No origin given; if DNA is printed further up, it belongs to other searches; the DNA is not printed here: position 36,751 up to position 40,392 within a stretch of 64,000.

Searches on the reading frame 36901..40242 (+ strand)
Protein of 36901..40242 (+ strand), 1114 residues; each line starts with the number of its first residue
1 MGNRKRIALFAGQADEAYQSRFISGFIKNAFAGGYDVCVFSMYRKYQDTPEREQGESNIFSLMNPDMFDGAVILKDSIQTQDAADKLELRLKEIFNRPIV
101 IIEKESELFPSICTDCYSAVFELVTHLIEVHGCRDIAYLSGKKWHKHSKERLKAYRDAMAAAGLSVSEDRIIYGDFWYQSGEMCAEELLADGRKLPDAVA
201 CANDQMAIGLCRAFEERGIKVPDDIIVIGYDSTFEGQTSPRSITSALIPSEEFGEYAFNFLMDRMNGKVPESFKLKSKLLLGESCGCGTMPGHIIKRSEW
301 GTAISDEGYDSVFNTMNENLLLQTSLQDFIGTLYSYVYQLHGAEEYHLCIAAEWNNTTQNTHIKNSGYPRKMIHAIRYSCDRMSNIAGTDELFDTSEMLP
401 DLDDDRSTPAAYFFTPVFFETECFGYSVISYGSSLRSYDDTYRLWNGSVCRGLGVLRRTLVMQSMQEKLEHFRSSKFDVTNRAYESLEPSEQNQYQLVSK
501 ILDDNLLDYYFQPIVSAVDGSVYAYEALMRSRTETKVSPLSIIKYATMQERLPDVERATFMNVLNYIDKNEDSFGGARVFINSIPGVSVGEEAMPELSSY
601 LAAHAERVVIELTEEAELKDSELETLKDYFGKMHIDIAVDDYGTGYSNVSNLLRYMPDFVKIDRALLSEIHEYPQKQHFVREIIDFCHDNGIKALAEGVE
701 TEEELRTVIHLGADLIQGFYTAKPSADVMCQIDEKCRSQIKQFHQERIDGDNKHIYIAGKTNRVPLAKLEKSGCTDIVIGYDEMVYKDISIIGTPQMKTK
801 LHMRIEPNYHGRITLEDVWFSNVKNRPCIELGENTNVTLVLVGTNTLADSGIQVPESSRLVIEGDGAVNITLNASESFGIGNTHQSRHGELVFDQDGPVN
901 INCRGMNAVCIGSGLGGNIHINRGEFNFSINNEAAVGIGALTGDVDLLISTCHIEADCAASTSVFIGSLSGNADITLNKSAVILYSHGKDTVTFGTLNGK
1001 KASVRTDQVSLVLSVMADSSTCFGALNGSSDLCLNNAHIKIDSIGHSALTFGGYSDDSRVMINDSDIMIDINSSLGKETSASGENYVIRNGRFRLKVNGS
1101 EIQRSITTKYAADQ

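Call 107: search_protein_families(library=pfam, proteins=[window:36901-40242:+], max_evalue=0.00001)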
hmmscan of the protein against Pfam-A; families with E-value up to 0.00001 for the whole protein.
window:36901-40242:+ (1114 aa): 4 families
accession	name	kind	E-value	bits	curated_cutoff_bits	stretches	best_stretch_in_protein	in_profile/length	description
PF00563.25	EAL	-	1.6e-50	172.1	31.3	1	502-724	8-236/236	EAL domain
PF13377.12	Peripla_BP_3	-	5.9e-29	101.7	26.5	1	125-284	2-166/167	Periplasmic binding protein-like domain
PF00532.27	Peripla_BP_1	-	3.8e-13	50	22.2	1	56-272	46-270/281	Periplasmic binding proteins and sugar binding domain of LacI family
PF13407.12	Peripla_BP_4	-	2.8e-09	37.4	35.1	1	135-235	123-221/258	Periplasmic binding protein domain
